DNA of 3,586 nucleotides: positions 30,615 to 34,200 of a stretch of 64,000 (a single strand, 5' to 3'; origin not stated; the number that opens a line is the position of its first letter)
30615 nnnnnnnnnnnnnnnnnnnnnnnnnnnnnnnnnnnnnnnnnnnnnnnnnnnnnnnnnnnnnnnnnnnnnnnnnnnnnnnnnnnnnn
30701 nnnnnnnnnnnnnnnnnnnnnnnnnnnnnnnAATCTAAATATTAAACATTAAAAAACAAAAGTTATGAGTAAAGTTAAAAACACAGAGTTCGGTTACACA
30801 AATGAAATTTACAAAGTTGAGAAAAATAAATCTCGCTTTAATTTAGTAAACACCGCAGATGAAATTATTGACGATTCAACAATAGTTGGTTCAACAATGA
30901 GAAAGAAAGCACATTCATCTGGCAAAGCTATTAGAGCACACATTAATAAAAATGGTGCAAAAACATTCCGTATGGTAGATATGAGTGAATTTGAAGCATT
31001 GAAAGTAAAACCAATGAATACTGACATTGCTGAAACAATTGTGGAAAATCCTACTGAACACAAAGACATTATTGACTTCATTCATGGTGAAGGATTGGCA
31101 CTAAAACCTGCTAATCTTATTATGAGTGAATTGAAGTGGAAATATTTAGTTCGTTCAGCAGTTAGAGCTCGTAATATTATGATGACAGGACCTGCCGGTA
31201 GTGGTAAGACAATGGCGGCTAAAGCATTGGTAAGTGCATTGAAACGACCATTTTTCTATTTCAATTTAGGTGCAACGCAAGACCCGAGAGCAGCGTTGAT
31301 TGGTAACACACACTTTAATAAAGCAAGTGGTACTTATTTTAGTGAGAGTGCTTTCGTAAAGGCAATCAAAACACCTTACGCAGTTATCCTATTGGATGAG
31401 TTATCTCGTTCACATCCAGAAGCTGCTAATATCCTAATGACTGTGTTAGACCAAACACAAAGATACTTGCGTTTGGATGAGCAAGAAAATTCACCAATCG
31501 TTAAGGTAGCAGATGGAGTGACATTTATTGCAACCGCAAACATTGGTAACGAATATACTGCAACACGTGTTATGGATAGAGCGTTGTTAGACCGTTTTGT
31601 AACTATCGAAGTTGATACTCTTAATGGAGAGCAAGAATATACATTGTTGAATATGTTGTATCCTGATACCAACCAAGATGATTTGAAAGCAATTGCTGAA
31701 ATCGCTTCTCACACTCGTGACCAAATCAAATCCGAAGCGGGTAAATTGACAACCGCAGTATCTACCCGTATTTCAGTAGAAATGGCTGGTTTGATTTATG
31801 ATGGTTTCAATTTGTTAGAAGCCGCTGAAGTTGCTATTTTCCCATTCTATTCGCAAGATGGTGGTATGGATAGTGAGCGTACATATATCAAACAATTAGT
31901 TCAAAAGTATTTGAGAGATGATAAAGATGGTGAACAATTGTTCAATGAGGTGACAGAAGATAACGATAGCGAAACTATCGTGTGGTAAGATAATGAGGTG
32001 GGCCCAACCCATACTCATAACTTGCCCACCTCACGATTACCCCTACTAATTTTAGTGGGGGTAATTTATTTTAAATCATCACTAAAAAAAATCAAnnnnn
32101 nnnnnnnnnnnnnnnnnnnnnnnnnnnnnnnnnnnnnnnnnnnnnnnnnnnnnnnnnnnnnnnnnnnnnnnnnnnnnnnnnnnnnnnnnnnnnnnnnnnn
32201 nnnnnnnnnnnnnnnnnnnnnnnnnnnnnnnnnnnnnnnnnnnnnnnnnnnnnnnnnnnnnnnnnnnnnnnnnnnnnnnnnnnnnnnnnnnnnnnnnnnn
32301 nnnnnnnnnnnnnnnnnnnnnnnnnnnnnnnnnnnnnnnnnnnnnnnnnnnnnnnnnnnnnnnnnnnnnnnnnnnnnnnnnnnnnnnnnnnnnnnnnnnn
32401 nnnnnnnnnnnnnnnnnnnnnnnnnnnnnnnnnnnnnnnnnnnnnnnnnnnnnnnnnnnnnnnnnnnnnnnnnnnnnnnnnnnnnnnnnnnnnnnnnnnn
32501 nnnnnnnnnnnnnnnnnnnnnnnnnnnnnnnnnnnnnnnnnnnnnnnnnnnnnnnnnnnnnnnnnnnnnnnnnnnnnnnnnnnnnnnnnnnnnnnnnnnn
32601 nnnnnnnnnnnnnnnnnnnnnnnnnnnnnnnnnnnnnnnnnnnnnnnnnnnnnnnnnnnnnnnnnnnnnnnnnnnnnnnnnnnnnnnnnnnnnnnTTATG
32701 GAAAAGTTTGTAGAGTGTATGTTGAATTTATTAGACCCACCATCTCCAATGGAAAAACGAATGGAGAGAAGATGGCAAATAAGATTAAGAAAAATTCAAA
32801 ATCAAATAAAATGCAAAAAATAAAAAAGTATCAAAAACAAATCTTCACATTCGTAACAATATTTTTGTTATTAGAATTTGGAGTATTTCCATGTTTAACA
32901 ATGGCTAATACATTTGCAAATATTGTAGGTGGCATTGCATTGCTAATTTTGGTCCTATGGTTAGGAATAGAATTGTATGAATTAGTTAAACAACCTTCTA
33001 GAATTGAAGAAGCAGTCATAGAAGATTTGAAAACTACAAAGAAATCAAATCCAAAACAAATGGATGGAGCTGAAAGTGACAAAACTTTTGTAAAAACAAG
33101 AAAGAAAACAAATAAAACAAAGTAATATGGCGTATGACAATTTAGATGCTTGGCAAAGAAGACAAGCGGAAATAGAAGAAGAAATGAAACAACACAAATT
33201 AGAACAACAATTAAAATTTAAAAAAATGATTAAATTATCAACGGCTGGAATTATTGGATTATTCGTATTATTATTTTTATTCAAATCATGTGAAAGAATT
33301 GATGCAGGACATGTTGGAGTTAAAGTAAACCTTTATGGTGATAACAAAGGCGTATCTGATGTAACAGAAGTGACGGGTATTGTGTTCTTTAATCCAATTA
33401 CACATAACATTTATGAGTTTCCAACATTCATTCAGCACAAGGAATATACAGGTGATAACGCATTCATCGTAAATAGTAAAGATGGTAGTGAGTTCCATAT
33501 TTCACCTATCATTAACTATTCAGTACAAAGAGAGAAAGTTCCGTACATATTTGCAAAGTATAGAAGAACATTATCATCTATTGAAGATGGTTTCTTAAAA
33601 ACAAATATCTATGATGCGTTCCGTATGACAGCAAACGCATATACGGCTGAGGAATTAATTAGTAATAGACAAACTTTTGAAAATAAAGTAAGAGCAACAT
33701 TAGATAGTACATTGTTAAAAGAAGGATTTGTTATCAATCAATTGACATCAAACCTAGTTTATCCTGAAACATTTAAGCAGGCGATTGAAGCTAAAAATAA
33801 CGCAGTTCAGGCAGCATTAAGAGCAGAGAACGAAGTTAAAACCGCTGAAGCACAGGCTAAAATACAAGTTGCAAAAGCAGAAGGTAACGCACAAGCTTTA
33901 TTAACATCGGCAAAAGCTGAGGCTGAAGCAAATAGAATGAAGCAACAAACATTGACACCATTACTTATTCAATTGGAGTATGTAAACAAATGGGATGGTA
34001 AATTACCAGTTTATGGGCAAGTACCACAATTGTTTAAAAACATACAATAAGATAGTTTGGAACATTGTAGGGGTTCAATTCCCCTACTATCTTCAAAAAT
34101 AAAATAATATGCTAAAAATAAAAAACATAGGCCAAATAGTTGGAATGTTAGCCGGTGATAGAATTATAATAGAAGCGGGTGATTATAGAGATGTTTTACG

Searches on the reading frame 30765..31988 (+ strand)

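Call 14: search_protein_families(library=pfam, max_evalue=0.01, proteins=[window:30765-31988:+])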
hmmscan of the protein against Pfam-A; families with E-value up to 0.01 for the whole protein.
window:30765-31988:+ (407 aa): 15 families
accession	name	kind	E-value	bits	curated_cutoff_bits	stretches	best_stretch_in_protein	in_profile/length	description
PF07728.20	AAA_5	-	2.5e-19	70.1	22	1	137-278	1-139/139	AAA domain (dynein-related subfamily)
PF07724.20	AAA_2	-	9.4e-12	45.7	27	1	137-269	5-134/166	AAA domain (Cdc48 subfamily)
PF00004.35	AAA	-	1.2e-10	42.4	21.2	1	138-278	1-123/131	ATPase family associated with various cellular activities (AAA)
PF08406.16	CbbQ_C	-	1.8e-06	28.5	20.6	1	305-367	14-73/85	CbbQ/NirQ/NorQ C-terminal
PF20030.5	bpMoxR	-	2.7e-05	23.8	27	1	129-299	25-182/205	MoxR domain in the MoxR-vWA-beta-propeller ternary systems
PF00158.32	Sigma54_activat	-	3.2e-05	24.1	20.2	1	131-244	18-132/168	Sigma-54 interaction domain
PF13401.12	AAA_22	-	5.9e-05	23.8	27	1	135-177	5-50/130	AAA domain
PF01078.27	Mg_chelatase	-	0.00016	21.6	20.3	1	132-159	19-46/207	Magnesium chelatase, subunit ChlI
PF13173.12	AAA_14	-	0.00027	21.4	27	1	136-232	3-89/129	AAA domain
PF13191.12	AAA_16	-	0.00038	21.4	32.6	1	133-252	22-141/167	AAA ATPase domain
PF07726.17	AAA_3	-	0.00084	19.7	27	1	138-279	2-130/131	ATPase family associated with various cellular activities (AAA)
PF05729.18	NACHT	-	0.0014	19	26.7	0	137-161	2-26/167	NACHT domain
PF13245.12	AAA_19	-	0.0039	17.8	25.1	0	129-161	5-37/134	AAA domain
PF00437.27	T2SSE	-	0.0068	15.5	24.9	0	116-161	122-168/370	Type II/IV secretion system protein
PF00910.28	RNA_helicase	-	0.0084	17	21.5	0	138-259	1-104/105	RNA helicase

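Call 15: search_protein_families(library=phrogs, max_evalue=0.001, proteins=[window:30765-31988:+])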
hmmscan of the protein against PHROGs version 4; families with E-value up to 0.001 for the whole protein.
window:30765-31988:+ (407 aa): 13 families
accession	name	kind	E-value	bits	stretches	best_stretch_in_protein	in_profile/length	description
phrog_249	-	moron, auxiliary metabolic gene and host takeover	4.9e-27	96.2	1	84-348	76-335/380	porphyrin biosynthesis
phrog_16448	-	other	1.6e-14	54.1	1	128-285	442-593/680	ATPase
phrog_168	-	DNA, RNA and nucleotide metabolism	1.1e-13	52.6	1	127-291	35-164/314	clamp loader of DNA polymerase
phrog_27939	-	other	2.4e-12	48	1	135-355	36-240/270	ATP-dependent protease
phrog_4871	-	other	1.6e-10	41.1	1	137-231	498-595/764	ATP-dependent protease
phrog_3757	-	unknown function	2.2e-09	38.2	1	40-171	29-162/367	-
phrog_1297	-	other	3.6e-08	33.8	1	128-284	17-169/356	ATPase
phrog_29395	-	unknown function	7.9e-07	29.4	1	132-278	180-344/531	-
phrog_19600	-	other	4.1e-06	26.9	1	117-306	63-239/447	ATPase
phrog_4339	-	unknown function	1.2e-05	25.6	1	130-165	46-81/552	-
phrog_5424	-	other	3.5e-05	23.6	1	140-362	285-505/527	ATPase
phrog_10401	-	other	3.7e-05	23.6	1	133-169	458-494/667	ATPase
phrog_15585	-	unknown function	0.00043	19.7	1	132-285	346-492/793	-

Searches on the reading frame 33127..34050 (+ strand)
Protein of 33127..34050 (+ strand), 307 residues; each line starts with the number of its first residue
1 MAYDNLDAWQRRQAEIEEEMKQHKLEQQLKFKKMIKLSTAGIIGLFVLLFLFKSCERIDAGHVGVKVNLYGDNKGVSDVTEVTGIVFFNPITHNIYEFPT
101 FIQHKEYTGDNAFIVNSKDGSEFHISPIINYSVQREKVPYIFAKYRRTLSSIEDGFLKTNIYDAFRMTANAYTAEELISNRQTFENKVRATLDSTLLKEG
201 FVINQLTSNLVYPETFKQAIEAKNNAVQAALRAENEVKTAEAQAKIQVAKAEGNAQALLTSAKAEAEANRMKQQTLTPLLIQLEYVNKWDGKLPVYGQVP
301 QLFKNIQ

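Call 57: search_protein_families(library=phrogs, max_evalue=0.001, proteins=[window:33127-34050:+])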
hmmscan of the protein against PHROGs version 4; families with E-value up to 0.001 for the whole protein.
window:33127-34050:+ (307 aa): 3 families
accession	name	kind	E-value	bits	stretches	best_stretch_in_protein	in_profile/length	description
phrog_200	-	other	2.5e-68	231.9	1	26-300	72-349/379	lipoprotein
phrog_38808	-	unknown function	9.9e-07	30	1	251-296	8-55/68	-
phrog_21428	-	unknown function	5.6e-06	27.2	1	52-82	18-48/63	-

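Call 88: search_dna_similar(query=window:33127-34050:+, collection=phages, mode=protein, max_rows=10)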
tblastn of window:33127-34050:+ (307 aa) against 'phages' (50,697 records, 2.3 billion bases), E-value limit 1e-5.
Records with a match: 698; places in all: 698; records where one place covers at least 80% of the query: 317.
Best place of each record, by identity: <60% 698.
By first word of the organism name: Staphylococcus 118; Pseudomonas 74; Bacillus 54; Enterococcus 53; Erwinia 48; Klebsiella 45; Escherichia 40; Burkholderia 31; Halorubrum 29; Caulobacter 26; and 53 more.
By host as written in the record: - 85; Staphylococcus aureus 33; Pseudomonas aeruginosa 22; Klebsiella pneumoniae 19; Erwinia amylovora 17; Halorubrum sp. 16; Prevotella sp. 15; Escherichia coli 15; and 225 more.
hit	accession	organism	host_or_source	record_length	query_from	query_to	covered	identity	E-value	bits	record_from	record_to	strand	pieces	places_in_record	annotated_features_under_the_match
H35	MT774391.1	uncultured phage cr126_1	human feces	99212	54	305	82%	49.2%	5e-71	243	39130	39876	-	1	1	SPFH domain/band 7 family protein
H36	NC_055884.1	uncultured phage cr126_1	human feces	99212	54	305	82%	49.2%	5e-71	243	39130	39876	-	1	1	SPFH domain/band 7 family protein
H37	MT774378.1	uncultured phage cr106_1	human feces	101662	54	306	82%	47.4%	9e-70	240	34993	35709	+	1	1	hypothetical protein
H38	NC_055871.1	uncultured phage cr106_1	human feces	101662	54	306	82%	47.4%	9e-70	240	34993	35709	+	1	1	hypothetical protein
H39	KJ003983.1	IAS virus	Homo sapiens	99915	54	307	83%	46.9%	4e-65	227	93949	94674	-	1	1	record has no annotation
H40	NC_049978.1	IAS virus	Homo sapiens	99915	54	307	83%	46.9%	4e-65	227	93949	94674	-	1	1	prohibitin family protein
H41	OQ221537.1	Bacteroides phage PhiCrAssBcn2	Bacteroides intestinalis DSM 108646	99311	54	306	82%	46.6%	3e-70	241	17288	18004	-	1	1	hypothetical protein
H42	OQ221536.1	Bacteroides phage PhiCrAssBcn1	Bacteroides intestinalis DSM 108646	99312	54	306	82%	46.6%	3e-70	241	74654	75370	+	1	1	hypothetical protein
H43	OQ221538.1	Bacteroides phage PhiCrAssBcn3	Bacteroides intestinalis DSM 108646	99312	54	306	82%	46.6%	3e-70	241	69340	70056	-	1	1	hypothetical protein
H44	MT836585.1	Bacteriophage sp.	human fecal samples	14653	54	306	82%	45.6%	3e-67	233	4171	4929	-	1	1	record has no annotation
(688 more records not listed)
